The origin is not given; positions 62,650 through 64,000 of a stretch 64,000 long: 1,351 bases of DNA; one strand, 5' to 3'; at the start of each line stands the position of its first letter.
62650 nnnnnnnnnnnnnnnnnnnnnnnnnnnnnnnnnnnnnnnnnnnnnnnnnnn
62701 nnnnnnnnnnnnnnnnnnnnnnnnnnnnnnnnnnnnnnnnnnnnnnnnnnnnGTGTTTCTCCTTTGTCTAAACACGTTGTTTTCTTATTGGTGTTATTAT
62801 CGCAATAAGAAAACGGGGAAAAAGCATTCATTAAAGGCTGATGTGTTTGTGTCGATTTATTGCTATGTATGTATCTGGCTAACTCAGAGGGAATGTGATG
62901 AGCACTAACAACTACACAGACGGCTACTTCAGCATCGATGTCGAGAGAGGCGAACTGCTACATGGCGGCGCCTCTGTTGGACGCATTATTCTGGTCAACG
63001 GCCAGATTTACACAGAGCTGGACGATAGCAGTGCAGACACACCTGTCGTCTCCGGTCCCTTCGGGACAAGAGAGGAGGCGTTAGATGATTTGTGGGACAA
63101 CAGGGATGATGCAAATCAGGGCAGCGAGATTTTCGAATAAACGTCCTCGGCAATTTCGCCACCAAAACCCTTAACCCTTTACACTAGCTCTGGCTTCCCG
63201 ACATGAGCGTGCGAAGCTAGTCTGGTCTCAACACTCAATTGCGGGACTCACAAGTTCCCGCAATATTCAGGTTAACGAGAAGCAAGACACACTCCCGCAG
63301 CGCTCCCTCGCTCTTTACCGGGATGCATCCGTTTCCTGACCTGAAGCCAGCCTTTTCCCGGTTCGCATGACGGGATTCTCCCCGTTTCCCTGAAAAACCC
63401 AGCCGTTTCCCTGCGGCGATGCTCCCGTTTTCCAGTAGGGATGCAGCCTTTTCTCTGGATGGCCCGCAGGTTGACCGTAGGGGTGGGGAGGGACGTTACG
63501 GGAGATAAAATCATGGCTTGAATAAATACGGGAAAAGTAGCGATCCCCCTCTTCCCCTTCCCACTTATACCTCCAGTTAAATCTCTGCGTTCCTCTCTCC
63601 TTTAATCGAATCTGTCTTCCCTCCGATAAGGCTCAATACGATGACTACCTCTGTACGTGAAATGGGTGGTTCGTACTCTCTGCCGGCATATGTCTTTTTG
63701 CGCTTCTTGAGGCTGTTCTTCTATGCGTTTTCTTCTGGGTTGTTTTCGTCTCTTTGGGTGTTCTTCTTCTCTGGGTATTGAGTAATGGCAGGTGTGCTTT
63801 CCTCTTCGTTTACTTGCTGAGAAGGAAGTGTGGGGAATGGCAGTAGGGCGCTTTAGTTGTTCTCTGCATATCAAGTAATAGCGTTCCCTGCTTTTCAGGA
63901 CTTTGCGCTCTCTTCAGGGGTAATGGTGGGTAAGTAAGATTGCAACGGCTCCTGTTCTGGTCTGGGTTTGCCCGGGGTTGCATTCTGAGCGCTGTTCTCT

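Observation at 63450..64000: ORF-free, strongly pyrimidine-skewed segment at the right edge of the window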

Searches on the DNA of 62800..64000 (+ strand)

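Call 4: search_dna_similar(query=window:62800-64000:+, collection=phages, mode=near, max_rows=15)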
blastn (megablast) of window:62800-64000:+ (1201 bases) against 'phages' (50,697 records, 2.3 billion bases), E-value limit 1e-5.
Records with a match: 2; places in all: 2; records where one place covers at least 80% of the query: 2.
Best place of each record, by identity: 80-90% 2.
By first word of the organism name: Salmonella 2.
By host as written in the record: Salmonella enterica subsp. enterica serovar Typhimurium strain LT2 2.
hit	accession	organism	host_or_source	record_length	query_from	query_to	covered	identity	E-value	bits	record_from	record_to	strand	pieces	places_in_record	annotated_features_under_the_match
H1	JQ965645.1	Salmonella phage SSU5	Salmonella enterica subsp. enterica ...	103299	1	1199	100%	84.0%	0e+0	1134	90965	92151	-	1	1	hypothetical protein (x3)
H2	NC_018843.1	Salmonella phage SSU5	Salmonella enterica subsp. enterica ...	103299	1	1199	100%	84.0%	0e+0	1134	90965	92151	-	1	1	hypothetical protein (x3)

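Call 5: search_dna_similar(query=window:62800-64000:+, collection=plasmids, mode=near, max_rows=15)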
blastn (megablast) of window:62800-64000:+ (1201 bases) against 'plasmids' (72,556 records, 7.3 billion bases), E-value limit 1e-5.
Records with a match: 184; places in all: 185; records where one place covers at least 80% of the query: 127.
Best place of each record, by identity: 95-99% 1; 90-95% 3; 80-90% 173; 60-80% 7.
By first word of the organism name: Enterobacter 88; Salmonella 44; Escherichia 26; Citrobacter 22; Cronobacter 2; Kluyvera 1; Buttiauxella 1.
By predicted mobility (MOB-suite, as given by PLSDB): non-mobilizable 182; conjugative 1; mobilizable 1.
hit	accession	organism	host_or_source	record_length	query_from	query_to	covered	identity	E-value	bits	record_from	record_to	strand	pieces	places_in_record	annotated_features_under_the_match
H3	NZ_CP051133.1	Enterobacter hormaechei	Homo sapiens,cell culture,clinical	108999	1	1201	100%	95.7%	0e+0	1932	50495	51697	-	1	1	hypothetical protein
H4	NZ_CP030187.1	Salmonella enterica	-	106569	1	1201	100%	94.8%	0e+0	1868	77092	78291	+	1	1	hypothetical protein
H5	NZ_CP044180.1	Salmonella enterica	-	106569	1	1201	100%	94.8%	0e+0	1868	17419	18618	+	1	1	hypothetical protein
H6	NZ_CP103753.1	Enterobacter asburiae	Homo sapiens,blood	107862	1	1201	100%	88.7%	0e+0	1467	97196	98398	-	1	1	hypothetical protein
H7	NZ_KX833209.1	Salmonella enterica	-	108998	1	1199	100%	85.2%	0e+0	1221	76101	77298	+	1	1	hypothetical protein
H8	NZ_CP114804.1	Citrobacter sp. 21OH12SH02A-Citro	food,shrimp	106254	1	1199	100%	85.1%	0e+0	1216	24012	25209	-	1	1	hypothetical protein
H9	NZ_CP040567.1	Salmonella enterica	-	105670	1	1199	100%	85.1%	0e+0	1216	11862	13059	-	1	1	hypothetical protein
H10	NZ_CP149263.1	Salmonella enterica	-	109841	1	1199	100%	84.8%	0e+0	1195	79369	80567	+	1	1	hypothetical protein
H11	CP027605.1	Enterobacter cloacae complex sp.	-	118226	1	1199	100%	84.5%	0e+0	1177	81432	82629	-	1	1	hypothetical protein (x2)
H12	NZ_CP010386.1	Enterobacter hormaechei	Homo sapiens,Rectal swab,excreted ...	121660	1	1199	100%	84.5%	0e+0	1177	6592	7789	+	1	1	hypothetical protein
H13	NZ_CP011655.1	Citrobacter freundii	Homo sapiens,respiratory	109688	1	1200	100%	84.4%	0e+0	1177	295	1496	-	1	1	hypothetical protein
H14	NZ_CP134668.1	Enterobacter ludwigii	Homo sapiens,bacteria,rectum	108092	1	1199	100%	84.5%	0e+0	1168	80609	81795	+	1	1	hypothetical protein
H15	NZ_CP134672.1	Enterobacter ludwigii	Homo sapiens,bacteria,rectum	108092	1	1199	100%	84.5%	0e+0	1168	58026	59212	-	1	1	hypothetical protein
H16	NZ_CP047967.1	Enterobacter hormaechei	-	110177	1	1199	100%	84.3%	0e+0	1160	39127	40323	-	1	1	hypothetical protein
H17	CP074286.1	Salmonella enterica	food,cheese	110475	1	1199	100%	84.2%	0e+0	1160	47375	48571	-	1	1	hypothetical protein | DUF4084 domain-containing protein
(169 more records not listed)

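Call 6: get_annotated_region(hit=H3, flank=6000)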
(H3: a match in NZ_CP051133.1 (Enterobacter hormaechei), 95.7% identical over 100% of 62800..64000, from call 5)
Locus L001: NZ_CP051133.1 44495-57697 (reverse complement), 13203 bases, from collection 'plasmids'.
description: Enterobacter hormaechei strain AMS-38 plasmid pAMS-38a, complete sequence
organism: Enterobacter hormaechei (NCBI taxid 158836)
taxonomy: Bacteria; Pseudomonadota; Gammaproteobacteria; Enterobacterales; Enterobacteriaceae; Enterobacter; Enterobacter hormaechei
host: -; source: Homo sapiens,cell culture,clinical; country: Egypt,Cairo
typing (MOB-suite, as given by PLSDB): non-mobilizable; replicon IncFIB
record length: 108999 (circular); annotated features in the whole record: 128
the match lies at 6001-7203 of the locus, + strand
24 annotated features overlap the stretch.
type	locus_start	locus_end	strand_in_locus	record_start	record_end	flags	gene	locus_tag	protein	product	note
CDS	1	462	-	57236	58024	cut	-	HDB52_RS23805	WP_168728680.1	hypothetical protein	-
CDS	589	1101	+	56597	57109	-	-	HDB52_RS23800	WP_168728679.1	transcriptional regulator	-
CDS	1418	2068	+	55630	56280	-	-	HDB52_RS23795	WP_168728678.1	hypothetical protein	-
CDS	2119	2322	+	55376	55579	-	-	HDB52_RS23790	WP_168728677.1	hypothetical protein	-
CDS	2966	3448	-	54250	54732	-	-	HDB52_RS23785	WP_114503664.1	hypothetical protein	-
CDS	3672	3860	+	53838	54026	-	-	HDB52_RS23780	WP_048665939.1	hypothetical protein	-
CDS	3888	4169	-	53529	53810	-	-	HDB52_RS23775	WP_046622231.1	hypothetical protein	-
CDS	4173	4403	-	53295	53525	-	-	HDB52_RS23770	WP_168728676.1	hypothetical protein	-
CDS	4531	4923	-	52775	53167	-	-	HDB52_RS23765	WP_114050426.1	hypothetical protein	-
CDS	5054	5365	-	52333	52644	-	-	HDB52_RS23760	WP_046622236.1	hypothetical protein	-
CDS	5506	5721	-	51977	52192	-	-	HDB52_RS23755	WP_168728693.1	hypothetical protein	-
CDS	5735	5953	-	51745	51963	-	-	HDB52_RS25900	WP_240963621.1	hypothetical protein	-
CDS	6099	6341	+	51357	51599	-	-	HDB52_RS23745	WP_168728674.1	hypothetical protein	-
CDS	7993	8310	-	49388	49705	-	-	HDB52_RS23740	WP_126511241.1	hypothetical protein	-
CDS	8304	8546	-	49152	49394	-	-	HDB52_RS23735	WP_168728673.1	hypothetical protein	-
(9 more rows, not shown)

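Call 7: get_annotated_region(hit=H1, flank=6000)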
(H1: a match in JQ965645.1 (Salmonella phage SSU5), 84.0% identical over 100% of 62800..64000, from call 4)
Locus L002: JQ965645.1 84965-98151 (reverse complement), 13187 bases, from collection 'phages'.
description: Salmonella phage SSU5, complete genome.
organism: Salmonella phage SSU5 (NCBI taxid 1177632)
taxonomy: Viruses; Duplodnaviria; Heunggongvirae; Uroviricota; Caudoviricetes
host: Salmonella enterica subsp. enterica serovar Typhimurium strain LT2; source: -; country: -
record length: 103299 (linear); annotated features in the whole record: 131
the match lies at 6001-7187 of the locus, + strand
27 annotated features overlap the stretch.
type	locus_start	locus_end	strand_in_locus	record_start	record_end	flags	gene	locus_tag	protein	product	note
CDS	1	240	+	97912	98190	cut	-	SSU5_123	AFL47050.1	hypothetical protein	-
CDS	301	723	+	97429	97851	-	-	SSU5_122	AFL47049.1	putative lipoprotein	-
CDS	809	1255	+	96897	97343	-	-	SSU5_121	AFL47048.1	putative repressor of phase 1 flagellin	-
CDS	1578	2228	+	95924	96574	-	-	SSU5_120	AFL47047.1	hypothetical protein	-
CDS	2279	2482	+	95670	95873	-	-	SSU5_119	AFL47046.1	putative MIT family metal ion transporter CorA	-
CDS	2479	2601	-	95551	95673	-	-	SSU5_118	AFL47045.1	hypothetical protein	-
CDS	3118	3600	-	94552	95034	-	-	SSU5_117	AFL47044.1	hypothetical protein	-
CDS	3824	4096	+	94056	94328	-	-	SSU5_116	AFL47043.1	putative repressor-like protein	-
CDS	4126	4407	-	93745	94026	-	-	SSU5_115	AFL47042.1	hypothetical protein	-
CDS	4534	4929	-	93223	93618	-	-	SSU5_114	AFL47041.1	hypothetical protein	-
CDS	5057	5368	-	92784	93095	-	-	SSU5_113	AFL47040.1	hypothetical protein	-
CDS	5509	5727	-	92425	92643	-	-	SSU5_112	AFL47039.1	hypothetical protein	-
CDS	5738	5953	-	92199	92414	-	-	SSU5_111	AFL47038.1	hypothetical protein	-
CDS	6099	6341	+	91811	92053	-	-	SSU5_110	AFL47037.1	hypothetical protein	-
CDS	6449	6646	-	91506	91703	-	-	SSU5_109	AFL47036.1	hypothetical protein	-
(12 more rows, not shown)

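Call 12: search_dna_similar(query=L001:6342-7992:+, collection=plasmids, mode=distant, max_rows=40, rows=spread)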
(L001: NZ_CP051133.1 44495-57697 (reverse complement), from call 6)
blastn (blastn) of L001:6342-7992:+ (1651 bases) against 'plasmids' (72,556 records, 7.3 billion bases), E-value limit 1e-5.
Records with a match: 857; places in all: 869; records where one place covers at least 80% of the query: 127.
Best place of each record, by identity: >=99% 1; 95-99% 2; 80-90% 162; 60-80% 692.
By first word of the organism name: Klebsiella 449; Escherichia 224; Enterobacter 90; Salmonella 49; Citrobacter 25; Cronobacter 9; Shigella 7; Kluyvera 1; Buttiauxella 1; uncultured 1; and 1 more.
By predicted mobility (MOB-suite, as given by PLSDB): non-mobilizable 828; mobilizable 16; conjugative 13.
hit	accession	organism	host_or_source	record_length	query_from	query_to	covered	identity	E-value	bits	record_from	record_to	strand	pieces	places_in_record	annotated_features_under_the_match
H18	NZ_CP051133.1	Enterobacter hormaechei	Homo sapiens,cell culture,clinical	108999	1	1651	100%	100.0%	0e+0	2978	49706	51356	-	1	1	none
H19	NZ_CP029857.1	Salmonella enterica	-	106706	1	1424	86%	82.2%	0e+0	1392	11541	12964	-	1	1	none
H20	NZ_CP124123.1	Enterobacter hormaechei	Homo sapiens,other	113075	1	1425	86%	82.0%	0e+0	1378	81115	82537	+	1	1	none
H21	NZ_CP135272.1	Enterobacter hormaechei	horse,cell culture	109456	1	1425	86%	81.6%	0e+0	1354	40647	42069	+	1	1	none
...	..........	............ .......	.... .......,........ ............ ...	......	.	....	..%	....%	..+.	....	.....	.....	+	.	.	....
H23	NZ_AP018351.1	Enterobacter hormaechei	Homo sapiens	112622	2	1421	86%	80.8%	0e+0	1310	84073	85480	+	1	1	none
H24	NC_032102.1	Enterobacter cloacae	-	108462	152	1425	77%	81.5%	0e+0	1197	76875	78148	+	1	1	none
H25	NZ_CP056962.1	Escherichia fergusonii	culture,Pooled pig faecal samples ...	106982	152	1420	77%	80.8%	0e+0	1169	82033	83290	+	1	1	none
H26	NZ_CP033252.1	Escherichia coli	chicken,cell culture,stool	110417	152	1445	78%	76.1%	0e+0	906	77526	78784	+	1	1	hypothetical protein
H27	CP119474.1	Salmonella enterica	animal,comminuted beef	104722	375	1646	77%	73.1%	0e+0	738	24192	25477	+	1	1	none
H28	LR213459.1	Shigella sonnei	Homo sapiens,feces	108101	163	1445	78%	65.7%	5e-70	273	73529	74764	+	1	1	record has no annotation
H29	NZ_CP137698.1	Escherichia coli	whole organism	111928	155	1425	77%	65.5%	6e-63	251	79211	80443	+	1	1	none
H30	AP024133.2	Escherichia coli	Homo sapiens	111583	155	1425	77%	65.1%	5e-58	233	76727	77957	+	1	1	none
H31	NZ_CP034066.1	Shigella sonnei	Homo sapiens,stool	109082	155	1419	77%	65.3%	3e-60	241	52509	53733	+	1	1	hypothetical protein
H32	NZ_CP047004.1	Escherichia coli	chicken,whole organism,intestinal and ...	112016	155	1420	77%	65.0%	1e-58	236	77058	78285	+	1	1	none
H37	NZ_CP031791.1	Klebsiella pneumoniae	Homo sapiens,rectal swab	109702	357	1424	65%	70.2%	4e-116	426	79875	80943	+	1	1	none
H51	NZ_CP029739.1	Klebsiella pneumoniae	-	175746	718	1424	43%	71.3%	1e-84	323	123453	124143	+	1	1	none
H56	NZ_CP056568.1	Klebsiella oxytoca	culture,Wastewater influent sample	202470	660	1136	29%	69.8%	2e-43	185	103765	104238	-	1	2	none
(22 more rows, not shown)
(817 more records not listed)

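Call 13: search_dna_similar(query=L001:6342-7992:+, collection=phages, mode=distant, max_rows=30)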
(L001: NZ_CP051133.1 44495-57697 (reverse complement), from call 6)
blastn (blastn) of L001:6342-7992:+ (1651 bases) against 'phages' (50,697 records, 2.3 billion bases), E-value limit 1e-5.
Records with a match: 12; places in all: 13; records where one place covers at least 80% of the query: 2.
Best place of each record, by identity: 80-90% 2; 60-80% 10.
By first word of the organism name: Klebsiella 6; Escherichia 4; Salmonella 2.
By host as written in the record: Salmonella enterica subsp. enterica serovar Typhimurium strain LT2 2; - 1; Escherichia coli strain SCU-107 1; Klebsiella pneumoniae ST13-OXA48 1; Klebsiella pneumoniae subsp. pneumoniae LC-1825/18 1; Klebsiella pneumoniae 4727 1; Klebsiella pneumoniae strain 4011 1; Klebsiella pneumoniae strain 9362 1; and 3 more.
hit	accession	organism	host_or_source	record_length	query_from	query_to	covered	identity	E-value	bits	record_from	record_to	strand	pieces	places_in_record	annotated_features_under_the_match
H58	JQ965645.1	Salmonella phage SSU5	Salmonella enterica subsp. enterica ...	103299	2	1415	86%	81.3%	0e+0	1334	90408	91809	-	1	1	hypothetical protein (x2)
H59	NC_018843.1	Salmonella phage SSU5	Salmonella enterica subsp. enterica ...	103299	2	1415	86%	81.3%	0e+0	1334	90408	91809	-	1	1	hypothetical protein (x2)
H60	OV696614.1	Escherichia phage Cyrano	-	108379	155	1419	77%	65.4%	5e-64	252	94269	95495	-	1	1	Hypothetical protein (x2) | Hypothetical protein containing coiled-coil segments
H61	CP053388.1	Escherichia phage CMS-2020a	Escherichia coli strain SCU-107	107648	155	1419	77%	65.0%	1e-53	218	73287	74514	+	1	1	record has no annotation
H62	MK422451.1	Klebsiella phage ST13-OXA48phi12.3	Klebsiella pneumoniae ST13-OXA48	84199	357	1424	65%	70.3%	3e-118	433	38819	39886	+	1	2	hypothetical protein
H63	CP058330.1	Klebsiella phage vB_Kpn_1825-KPC53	Klebsiella pneumoniae subsp. pneumoniae ...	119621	357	1424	65%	70.2%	1e-116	426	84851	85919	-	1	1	record has no annotation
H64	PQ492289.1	Klebsiella phage vB_KpnS_p4727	Klebsiella pneumoniae 4727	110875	357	1424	65%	70.0%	6e-114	418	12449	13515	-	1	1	record has no annotation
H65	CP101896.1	Klebsiella phage GArcari-2022b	Klebsiella pneumoniae strain 4011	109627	357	1419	64%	70.1%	5e-115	421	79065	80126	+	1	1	record has no annotation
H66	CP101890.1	Klebsiella phage GArcari-2022a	Klebsiella pneumoniae strain 9362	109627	357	1419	64%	70.1%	5e-115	421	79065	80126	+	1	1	record has no annotation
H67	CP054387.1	Escherichia phage CMS-2020a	Escherichia coli strain SCU-175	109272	304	1445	66%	67.3%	3e-54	286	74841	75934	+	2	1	record has no annotation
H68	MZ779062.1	Klebsiella phage pJN2-26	horse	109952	357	1396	63%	69.4%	8e-100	371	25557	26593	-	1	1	hypothetical protein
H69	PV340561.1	Escherichia phage PhiR41_1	Escherichia coli str. K-12 substr. ...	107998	304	1424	65%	67.1%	1e-52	287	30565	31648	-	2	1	hypothetical protein (x2)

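Call 17: get_annotated_region(hit=H60, flank=1500)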
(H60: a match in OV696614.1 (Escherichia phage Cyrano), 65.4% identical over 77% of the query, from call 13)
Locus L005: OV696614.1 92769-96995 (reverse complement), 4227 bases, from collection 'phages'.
description: Escherichia phage Cyrano genome assembly, segment: complete_genome.
organism: Escherichia phage Cyrano (NCBI taxid 2904711)
taxonomy: Viruses; Duplodnaviria; Heunggongvirae; Uroviricota; Caudoviricetes
host: -; source: -; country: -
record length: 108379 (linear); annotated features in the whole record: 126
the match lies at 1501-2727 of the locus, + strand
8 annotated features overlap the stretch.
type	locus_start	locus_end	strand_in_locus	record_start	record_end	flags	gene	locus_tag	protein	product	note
CDS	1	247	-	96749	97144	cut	-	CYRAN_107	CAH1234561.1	Hypothetical protein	-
CDS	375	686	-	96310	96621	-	-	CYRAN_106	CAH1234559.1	Hypothetical protein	-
CDS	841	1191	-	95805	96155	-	-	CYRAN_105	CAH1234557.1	Hypothetical protein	-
CDS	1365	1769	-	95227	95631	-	-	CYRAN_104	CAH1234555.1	Hypothetical protein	-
CDS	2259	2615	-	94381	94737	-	-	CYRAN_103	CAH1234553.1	Hypothetical protein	-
CDS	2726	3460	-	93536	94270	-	-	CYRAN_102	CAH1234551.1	Hypothetical protein containing coiled-coil segments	-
CDS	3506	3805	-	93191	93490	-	-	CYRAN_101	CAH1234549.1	Hypothetical protein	-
CDS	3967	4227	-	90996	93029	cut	-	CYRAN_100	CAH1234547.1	Methionyl-tRNA synthetase MetRS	-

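Call 18: get_annotated_region(hit=H69, flank=1500)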
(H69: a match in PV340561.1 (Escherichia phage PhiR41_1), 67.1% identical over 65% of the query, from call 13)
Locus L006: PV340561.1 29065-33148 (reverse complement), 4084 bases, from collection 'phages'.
description: Escherichia phage PhiR41_1, complete genome.
organism: Escherichia phage PhiR41_1 (NCBI taxid 3416483)
taxonomy: Viruses
host: Escherichia coli str. K-12 substr. MG1655; source: -; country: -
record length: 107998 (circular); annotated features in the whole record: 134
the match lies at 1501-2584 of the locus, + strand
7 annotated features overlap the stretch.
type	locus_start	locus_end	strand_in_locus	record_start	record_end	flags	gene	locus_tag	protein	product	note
CDS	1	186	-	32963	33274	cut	-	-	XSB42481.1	hypothetical protein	-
CDS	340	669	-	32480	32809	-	-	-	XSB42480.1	hypothetical protein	-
CDS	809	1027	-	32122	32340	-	-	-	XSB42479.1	hypothetical protein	-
CDS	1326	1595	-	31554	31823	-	-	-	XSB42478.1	hypothetical protein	-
CDS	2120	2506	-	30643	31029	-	-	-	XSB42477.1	hypothetical protein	-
CDS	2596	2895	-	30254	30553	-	-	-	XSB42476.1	hypothetical protein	FIG01200175: hypothetical protein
CDS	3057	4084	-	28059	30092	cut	-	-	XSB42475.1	methionyl-tRNA synthetase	-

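Call 19: get_annotated_region(hit=H37, flank=1500)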
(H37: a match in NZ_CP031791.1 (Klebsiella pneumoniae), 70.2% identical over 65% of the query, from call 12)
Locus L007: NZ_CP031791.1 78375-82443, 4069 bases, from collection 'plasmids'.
description: Klebsiella pneumoniae strain KSB1_1I isolate KSB1_1I plasmid unnamed2, complete sequence
organism: Klebsiella pneumoniae (NCBI taxid 573)
taxonomy: Bacteria; Pseudomonadota; Gammaproteobacteria; Enterobacterales; Enterobacteriaceae; Klebsiella; Klebsiella pneumoniae
host: -; source: Homo sapiens,rectal swab; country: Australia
typing (MOB-suite, as given by PLSDB): non-mobilizable; replicon IncFIB
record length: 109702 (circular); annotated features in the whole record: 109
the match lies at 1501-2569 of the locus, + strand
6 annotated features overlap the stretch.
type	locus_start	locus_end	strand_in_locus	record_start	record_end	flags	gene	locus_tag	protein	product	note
CDS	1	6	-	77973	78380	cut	-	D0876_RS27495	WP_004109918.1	hypothetical protein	-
CDS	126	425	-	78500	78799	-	-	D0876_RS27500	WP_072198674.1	hypothetical protein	-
CDS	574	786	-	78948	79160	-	-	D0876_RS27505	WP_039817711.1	hypothetical protein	-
CDS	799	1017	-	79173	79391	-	-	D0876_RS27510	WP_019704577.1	hypothetical protein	-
CDS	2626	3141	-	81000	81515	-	-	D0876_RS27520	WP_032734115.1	hypothetical protein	-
CDS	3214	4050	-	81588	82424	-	-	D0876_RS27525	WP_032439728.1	GIY-YIG nuclease family protein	-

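Call 20: get_annotated_region(hit=H19, flank=1500)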
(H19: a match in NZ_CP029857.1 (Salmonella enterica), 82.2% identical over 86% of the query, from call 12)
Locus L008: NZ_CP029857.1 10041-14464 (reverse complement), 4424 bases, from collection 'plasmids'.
description: Salmonella enterica subsp. enterica serovar Typhi strain 343077_286126 plasmid pHCM2, complete sequence
organism: Salmonella enterica (NCBI taxid 90370)
taxonomy: Bacteria; Pseudomonadota; Gammaproteobacteria; Enterobacterales; Enterobacteriaceae; Salmonella; Salmonella enterica
host: -; source: -; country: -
typing (MOB-suite, as given by PLSDB): non-mobilizable; replicon IncFIB
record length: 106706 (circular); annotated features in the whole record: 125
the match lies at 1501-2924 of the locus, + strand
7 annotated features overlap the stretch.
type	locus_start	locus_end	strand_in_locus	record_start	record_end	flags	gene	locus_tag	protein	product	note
CDS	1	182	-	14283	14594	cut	-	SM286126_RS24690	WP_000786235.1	hypothetical protein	-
CDS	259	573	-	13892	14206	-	-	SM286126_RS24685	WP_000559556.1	hypothetical protein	-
CDS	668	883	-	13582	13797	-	-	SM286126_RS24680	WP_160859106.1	hypothetical protein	-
CDS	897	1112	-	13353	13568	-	-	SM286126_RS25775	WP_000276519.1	hypothetical protein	-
CDS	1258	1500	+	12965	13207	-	-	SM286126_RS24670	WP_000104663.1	hypothetical protein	-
CDS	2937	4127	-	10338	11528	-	-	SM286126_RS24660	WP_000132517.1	hypothetical protein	-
CDS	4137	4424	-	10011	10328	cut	-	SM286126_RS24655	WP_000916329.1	hypothetical protein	-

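Call 21: get_annotated_region(hit=H26, flank=1500)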
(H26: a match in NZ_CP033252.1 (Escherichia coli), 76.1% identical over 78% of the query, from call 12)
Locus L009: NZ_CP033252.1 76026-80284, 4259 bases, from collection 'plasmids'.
description: Escherichia coli strain ECCHD184 plasmid pTB212, complete sequence
organism: Escherichia coli (NCBI taxid 562)
taxonomy: Bacteria; Pseudomonadota; Gammaproteobacteria; Enterobacterales; Enterobacteriaceae; Escherichia; Escherichia coli
host: -; source: chicken,cell culture,stool; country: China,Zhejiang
typing (MOB-suite, as given by PLSDB): non-mobilizable; replicon IncFIB
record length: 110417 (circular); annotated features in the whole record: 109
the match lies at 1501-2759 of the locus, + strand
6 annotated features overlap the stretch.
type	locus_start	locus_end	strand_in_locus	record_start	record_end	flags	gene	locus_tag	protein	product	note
CDS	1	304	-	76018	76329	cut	-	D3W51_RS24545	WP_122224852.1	hypothetical protein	-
CDS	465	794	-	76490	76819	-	-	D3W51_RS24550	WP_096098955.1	hypothetical protein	-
CDS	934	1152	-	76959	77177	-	-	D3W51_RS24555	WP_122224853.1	hypothetical protein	-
CDS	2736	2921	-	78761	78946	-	-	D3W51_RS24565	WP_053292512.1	hypothetical protein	-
CDS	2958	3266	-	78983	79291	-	-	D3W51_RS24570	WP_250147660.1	hypothetical protein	-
CDS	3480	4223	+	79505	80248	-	-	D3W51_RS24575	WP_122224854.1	DUF4145 domain-containing protein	-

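Call 22: get_annotated_region(hit=H27, flank=1500)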
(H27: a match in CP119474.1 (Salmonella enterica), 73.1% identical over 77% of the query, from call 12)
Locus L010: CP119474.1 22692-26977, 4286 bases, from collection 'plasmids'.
description: Salmonella enterica subsp. enterica serovar Newport strain CVM 46267 plasmid pFSIS12033266-1, complete sequence
organism: Salmonella enterica (NCBI taxid 108619)
taxonomy: Bacteria; Pseudomonadota; Gammaproteobacteria; Enterobacterales; Enterobacteriaceae; Salmonella; Salmonella enterica
host: -; source: animal,comminuted beef; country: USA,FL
typing (MOB-suite, as given by PLSDB): non-mobilizable; replicon rep_cluster_488
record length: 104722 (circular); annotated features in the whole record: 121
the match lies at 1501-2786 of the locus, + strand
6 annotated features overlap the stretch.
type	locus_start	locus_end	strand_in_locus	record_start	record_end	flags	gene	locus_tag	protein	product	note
CDS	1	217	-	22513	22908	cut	-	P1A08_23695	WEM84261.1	hypothetical protein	-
CDS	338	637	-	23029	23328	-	-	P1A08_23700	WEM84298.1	hypothetical protein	-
CDS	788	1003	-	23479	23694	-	-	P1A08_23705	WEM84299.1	hypothetical protein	-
CDS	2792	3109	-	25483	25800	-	-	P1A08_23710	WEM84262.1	hypothetical protein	-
CDS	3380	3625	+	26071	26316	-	-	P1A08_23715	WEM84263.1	hypothetical protein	-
CDS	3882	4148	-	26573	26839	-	-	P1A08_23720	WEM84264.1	hypothetical protein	-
